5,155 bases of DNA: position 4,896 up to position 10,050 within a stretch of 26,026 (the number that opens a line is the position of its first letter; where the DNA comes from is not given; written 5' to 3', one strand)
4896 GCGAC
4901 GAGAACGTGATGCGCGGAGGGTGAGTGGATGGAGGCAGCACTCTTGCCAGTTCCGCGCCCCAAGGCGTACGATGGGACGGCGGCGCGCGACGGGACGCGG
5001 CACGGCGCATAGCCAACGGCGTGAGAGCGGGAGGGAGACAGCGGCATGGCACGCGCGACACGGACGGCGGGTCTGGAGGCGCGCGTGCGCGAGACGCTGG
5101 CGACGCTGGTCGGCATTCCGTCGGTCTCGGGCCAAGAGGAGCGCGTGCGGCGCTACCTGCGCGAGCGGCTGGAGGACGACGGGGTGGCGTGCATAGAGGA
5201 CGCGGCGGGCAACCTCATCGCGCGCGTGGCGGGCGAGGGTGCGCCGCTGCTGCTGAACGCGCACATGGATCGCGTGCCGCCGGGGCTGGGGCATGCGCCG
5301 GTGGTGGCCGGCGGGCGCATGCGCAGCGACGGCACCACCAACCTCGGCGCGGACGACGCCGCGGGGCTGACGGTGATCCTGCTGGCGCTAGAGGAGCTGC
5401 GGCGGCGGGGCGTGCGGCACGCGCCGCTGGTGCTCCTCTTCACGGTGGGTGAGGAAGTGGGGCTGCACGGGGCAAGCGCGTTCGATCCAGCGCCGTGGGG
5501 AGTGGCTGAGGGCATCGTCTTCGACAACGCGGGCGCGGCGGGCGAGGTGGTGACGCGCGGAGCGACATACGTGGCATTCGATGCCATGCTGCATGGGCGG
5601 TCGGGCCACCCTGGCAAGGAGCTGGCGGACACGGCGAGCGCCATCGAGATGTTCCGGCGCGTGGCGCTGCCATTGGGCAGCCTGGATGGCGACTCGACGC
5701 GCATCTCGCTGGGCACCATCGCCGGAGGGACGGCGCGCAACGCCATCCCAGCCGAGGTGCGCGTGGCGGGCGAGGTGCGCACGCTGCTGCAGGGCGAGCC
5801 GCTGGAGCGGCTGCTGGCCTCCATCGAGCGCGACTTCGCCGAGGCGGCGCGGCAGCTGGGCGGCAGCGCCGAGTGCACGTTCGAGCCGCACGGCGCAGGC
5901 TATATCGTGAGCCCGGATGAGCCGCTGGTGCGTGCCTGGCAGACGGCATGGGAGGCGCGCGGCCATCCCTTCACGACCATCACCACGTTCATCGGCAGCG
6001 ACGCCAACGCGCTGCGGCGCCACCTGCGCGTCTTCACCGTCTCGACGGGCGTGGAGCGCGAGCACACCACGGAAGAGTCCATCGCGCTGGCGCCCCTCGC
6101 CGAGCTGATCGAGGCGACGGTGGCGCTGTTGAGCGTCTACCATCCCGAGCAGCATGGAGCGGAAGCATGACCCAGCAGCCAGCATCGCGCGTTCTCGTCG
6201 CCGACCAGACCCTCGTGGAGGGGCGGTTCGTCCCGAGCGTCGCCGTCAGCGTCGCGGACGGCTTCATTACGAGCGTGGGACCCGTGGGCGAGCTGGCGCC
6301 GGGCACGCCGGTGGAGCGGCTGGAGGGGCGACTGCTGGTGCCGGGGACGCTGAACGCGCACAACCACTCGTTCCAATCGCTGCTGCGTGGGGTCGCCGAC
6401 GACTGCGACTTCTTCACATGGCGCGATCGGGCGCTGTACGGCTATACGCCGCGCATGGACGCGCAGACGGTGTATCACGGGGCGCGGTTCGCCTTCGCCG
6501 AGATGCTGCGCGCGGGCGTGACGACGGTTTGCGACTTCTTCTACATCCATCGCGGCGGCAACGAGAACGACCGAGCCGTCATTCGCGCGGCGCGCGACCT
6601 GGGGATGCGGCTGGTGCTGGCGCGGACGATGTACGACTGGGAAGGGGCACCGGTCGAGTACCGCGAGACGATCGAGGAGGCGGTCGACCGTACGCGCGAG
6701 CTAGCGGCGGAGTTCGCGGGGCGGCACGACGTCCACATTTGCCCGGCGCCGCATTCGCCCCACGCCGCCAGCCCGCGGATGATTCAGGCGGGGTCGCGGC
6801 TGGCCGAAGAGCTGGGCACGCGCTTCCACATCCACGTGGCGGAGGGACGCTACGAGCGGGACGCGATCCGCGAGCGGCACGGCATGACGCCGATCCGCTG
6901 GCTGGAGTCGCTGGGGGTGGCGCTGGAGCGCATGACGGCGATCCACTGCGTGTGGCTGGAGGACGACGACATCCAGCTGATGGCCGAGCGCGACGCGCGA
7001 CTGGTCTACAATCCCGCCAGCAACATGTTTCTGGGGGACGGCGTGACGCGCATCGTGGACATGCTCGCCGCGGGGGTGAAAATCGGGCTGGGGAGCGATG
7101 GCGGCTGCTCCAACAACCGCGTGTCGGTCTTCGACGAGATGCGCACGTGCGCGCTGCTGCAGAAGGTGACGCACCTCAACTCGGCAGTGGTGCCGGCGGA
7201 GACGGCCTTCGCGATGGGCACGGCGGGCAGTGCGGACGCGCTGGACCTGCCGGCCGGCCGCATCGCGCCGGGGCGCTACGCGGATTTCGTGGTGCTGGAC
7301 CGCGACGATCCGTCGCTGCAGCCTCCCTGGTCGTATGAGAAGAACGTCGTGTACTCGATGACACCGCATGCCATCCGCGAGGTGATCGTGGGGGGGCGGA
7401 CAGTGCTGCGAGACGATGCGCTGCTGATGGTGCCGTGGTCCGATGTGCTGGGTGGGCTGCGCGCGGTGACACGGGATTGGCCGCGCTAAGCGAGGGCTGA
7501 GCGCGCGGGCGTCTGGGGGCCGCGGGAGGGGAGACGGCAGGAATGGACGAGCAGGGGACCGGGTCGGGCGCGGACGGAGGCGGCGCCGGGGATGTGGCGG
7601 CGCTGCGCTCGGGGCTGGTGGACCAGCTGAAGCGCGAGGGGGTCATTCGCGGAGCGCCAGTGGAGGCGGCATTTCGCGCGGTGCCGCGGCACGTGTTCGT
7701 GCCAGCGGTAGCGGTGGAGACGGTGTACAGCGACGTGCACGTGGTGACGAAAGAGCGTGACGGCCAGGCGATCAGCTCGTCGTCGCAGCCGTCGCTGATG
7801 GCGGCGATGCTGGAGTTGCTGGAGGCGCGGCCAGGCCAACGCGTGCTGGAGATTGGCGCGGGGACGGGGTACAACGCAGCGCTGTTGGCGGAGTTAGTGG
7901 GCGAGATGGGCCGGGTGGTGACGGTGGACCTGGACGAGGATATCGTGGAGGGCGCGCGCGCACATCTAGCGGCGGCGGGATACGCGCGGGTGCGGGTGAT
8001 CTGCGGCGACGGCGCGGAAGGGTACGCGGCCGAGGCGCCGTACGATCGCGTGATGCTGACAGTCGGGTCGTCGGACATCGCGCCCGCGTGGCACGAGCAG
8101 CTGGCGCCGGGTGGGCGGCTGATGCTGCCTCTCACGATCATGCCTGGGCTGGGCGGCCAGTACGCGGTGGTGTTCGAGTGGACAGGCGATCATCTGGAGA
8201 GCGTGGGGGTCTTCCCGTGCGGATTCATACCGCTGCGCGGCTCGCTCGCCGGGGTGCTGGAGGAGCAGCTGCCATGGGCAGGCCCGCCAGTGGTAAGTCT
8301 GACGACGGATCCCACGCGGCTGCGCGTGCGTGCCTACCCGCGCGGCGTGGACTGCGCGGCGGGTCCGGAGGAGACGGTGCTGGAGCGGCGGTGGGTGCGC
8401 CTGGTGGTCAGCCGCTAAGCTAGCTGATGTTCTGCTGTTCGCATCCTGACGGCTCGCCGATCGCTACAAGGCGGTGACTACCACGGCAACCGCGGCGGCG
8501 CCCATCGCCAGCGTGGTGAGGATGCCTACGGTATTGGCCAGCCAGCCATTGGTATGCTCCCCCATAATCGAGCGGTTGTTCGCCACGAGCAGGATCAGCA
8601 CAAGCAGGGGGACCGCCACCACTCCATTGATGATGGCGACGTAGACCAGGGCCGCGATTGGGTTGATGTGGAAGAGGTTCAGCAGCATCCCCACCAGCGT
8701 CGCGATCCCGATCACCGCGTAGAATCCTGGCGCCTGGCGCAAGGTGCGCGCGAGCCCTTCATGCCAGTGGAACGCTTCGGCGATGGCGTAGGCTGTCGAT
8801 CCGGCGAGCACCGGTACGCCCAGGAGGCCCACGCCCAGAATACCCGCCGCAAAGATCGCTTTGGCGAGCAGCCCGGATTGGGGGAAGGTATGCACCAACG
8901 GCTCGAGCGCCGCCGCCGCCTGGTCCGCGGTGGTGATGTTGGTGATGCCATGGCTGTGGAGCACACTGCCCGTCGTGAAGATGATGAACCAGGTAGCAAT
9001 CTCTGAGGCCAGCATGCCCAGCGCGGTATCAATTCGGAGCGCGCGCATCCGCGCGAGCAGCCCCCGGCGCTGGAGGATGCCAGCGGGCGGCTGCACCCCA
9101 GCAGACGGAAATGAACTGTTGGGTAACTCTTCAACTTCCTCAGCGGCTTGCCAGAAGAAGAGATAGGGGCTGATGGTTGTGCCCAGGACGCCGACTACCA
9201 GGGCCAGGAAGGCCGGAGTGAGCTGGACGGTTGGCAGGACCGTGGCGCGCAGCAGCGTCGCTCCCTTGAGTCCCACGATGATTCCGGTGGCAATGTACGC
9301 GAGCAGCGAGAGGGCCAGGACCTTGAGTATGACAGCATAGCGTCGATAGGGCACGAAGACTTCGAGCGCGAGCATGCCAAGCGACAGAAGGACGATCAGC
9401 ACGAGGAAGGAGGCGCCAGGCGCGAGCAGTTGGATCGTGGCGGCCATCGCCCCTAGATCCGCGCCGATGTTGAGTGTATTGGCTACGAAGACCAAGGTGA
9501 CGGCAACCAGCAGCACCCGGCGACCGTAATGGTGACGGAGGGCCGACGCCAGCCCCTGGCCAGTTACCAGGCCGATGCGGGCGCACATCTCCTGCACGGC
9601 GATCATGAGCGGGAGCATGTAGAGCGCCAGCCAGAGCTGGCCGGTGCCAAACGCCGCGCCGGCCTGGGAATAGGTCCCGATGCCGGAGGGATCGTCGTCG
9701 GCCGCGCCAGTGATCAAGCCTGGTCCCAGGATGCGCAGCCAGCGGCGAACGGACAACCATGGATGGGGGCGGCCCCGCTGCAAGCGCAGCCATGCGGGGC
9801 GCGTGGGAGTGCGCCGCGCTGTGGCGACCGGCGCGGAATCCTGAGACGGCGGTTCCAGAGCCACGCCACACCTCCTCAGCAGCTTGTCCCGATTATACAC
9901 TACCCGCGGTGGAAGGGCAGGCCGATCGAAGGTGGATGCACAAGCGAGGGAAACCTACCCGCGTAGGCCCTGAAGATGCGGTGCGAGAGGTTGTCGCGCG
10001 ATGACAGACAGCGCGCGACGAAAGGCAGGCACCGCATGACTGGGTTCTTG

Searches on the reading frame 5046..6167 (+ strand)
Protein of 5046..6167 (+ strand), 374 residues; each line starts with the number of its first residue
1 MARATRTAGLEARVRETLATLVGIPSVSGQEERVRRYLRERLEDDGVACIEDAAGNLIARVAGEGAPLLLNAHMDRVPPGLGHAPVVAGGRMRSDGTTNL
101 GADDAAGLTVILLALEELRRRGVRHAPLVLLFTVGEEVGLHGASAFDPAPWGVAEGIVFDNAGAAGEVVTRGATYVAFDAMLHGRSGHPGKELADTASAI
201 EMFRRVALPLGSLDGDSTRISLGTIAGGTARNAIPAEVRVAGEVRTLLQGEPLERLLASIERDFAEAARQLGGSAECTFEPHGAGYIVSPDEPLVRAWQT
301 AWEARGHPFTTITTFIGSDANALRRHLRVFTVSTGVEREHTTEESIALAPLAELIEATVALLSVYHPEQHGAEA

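Call 7: search_protein_families(library=pfam, proteins=[window:5046-6167:+], max_evalue=0.001)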
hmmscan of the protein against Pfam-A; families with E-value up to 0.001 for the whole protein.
window:5046-6167:+ (374 aa): 4 families
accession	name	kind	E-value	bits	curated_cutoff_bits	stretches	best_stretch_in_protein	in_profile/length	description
PF01546.33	Peptidase_M20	-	1.1e-14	55.3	24.6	1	69-362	1-204/206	Peptidase family M20/M25/M40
PF07687.19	M20_dimer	-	1.3e-10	41.6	21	1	182-269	13-104/107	Peptidase dimerisation domain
PF05343.19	Peptidase_M42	-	3.5e-08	33.3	23.2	1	103-148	134-178/292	M42 glutamyl aminopeptidase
PF04389.22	Peptidase_M28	-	5.3e-08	33.3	21.3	1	56-147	1-77/193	Peptidase family M28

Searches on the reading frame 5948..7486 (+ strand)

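Call 7: search_protein_families(library=pfam, proteins=[window:5948-7486:+], max_evalue=0.001)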
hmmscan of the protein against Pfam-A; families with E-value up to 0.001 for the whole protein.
window:5948-7486:+ (513 aa): 2 families
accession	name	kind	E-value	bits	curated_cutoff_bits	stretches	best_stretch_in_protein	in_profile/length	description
PF01979.26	Amidohydro_1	-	7.2e-60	203.5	25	1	130-486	2-345/345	Amidohydrolase family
PF07969.17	Amidohydro_3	-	1.5e-18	68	29.7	1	171-486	153-471/472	Amidohydrolase family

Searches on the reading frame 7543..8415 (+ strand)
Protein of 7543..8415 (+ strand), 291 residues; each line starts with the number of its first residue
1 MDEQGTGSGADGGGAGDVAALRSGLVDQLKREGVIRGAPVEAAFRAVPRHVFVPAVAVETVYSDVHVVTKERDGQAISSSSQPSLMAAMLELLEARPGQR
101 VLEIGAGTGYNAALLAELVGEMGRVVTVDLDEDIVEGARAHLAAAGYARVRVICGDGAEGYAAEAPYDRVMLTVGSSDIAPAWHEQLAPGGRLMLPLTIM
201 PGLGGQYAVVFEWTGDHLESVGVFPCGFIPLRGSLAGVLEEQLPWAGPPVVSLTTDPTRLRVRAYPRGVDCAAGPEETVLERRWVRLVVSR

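Call 7: search_protein_families(library=pfam, proteins=[window:7543-8415:+], max_evalue=0.001)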
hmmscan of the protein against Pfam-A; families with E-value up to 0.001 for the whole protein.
window:7543-8415:+ (291 aa): 11 families
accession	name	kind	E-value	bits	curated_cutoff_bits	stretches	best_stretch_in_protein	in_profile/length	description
PF01135.25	PCMT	-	2.1e-48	165.3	20.3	1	23-232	4-206/210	Protein-L-isoaspartate(D-aspartate) O-methyltransferase (PCMT)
PF13649.12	Methyltransf_25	-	6.8e-11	43.1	27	1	101-173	1-71/97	Methyltransferase domain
PF13847.12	Methyltransf_31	-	6.2e-10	39.4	27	1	97-158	3-64/145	Methyltransferase domain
PF01209.24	Ubie_methyltran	-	4.2e-08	33.3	20.1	1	91-175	41-125/233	ubiE/COQ5 methyltransferase family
PF01596.23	Methyltransf_3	-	3.1e-06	27.1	22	1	81-157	31-105/204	O-methyltransferase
PF08241.18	Methyltransf_11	-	6.8e-06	27.1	21.2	1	102-172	1-66/95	Methyltransferase domain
PF05175.20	MTS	-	7e-06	26.2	23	1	88-171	22-103/170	Methyltransferase small domain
PF00398.26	RrnaAD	-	2.2e-05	24.1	24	1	83-157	16-85/263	Ribosomal RNA adenine dimethylase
PF01189.24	Methyltr_RsmB-F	-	0.00013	22.2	27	1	92-174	3-87/199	16S rRNA methyltransferase RsmB/F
PF08242.18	Methyltransf_12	-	0.00018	22.6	30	1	102-170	1-69/98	Methyltransferase domain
PF13578.12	Methyltransf_24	-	0.00025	22.3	26.3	1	102-162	1-62/105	Methyltransferase domain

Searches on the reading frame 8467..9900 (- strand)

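Call 7: search_protein_families(library=pfam, proteins=[window:8467-9900:-], max_evalue=0.001)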
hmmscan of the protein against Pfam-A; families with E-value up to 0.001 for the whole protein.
window:8467-9900:- (478 aa): 1 family
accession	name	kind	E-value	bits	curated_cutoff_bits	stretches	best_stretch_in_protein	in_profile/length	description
PF01566.24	Nramp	-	2.1e-64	218.3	29.8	1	75-452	2-356/357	Natural resistance-associated macrophage protein-like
